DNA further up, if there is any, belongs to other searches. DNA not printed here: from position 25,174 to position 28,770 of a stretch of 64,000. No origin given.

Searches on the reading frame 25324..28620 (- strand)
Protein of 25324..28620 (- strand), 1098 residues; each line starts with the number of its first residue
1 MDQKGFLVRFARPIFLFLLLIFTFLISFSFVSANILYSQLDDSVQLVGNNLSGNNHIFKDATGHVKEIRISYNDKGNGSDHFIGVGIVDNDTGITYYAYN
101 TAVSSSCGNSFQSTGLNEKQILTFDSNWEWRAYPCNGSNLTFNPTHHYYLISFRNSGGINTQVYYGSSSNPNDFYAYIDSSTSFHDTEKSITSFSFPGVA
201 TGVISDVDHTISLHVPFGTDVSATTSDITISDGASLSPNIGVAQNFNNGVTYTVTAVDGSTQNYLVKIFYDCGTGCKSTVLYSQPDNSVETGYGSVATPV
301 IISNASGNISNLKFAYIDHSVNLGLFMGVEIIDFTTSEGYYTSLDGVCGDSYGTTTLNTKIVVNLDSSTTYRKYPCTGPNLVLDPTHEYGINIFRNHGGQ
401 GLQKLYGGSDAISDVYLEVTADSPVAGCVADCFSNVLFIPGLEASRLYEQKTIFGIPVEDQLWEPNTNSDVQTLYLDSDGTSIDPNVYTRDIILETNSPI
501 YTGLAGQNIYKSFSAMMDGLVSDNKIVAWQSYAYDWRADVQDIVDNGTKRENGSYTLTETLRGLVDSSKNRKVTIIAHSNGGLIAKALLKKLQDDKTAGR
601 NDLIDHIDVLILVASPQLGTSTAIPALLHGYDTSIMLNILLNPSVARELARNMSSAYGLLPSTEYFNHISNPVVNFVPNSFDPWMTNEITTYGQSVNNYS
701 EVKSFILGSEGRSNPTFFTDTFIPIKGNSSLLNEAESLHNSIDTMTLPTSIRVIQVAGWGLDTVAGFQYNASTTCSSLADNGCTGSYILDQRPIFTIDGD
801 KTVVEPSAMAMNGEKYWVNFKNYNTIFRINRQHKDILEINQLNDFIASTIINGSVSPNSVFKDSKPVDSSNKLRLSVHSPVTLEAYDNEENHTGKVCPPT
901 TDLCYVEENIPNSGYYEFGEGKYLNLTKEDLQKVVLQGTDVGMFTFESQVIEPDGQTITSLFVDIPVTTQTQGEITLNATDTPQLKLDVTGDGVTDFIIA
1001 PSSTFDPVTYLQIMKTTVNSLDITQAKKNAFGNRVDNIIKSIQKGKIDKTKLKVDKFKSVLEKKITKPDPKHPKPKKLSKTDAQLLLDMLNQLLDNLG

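Call 7: search_protein_families(library=pfam, proteins=[window:25324-28620:-], max_evalue=0.01)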
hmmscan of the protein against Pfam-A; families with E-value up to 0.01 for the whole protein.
window:25324-28620:- (1098 aa): 7 families
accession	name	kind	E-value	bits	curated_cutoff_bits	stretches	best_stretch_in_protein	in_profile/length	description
PF02450.21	LCAT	-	6.1e-16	59.1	21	1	519-824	80-370/392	Lecithin:cholesterol acyltransferase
PF16410.10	DUF5018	-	9.2e-12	44.9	38.2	1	187-268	132-213/352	Domain of unknown function (DUF5018)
PF05057.20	DUF676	-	1.9e-06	28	20.3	1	561-636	66-144/217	Putative serine esterase (DUF676)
PF24096.1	DUF7379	-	0.00012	22.5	33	1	558-628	58-123/191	Domain of unknown function (DUF7379)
PF05990.18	DUF900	-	0.0019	18.2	20.5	1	543-614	63-134/232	Alpha/beta hydrolase of unknown function (DUF900)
PF07819.20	PGAP1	-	0.0049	17.1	24.3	0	567-618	87-130/233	PGAP1-like alpha/beta domain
PF02089.21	Palm_thioest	-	0.0099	16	26.8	0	566-633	63-120/254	Palmitoyl protein thioesterase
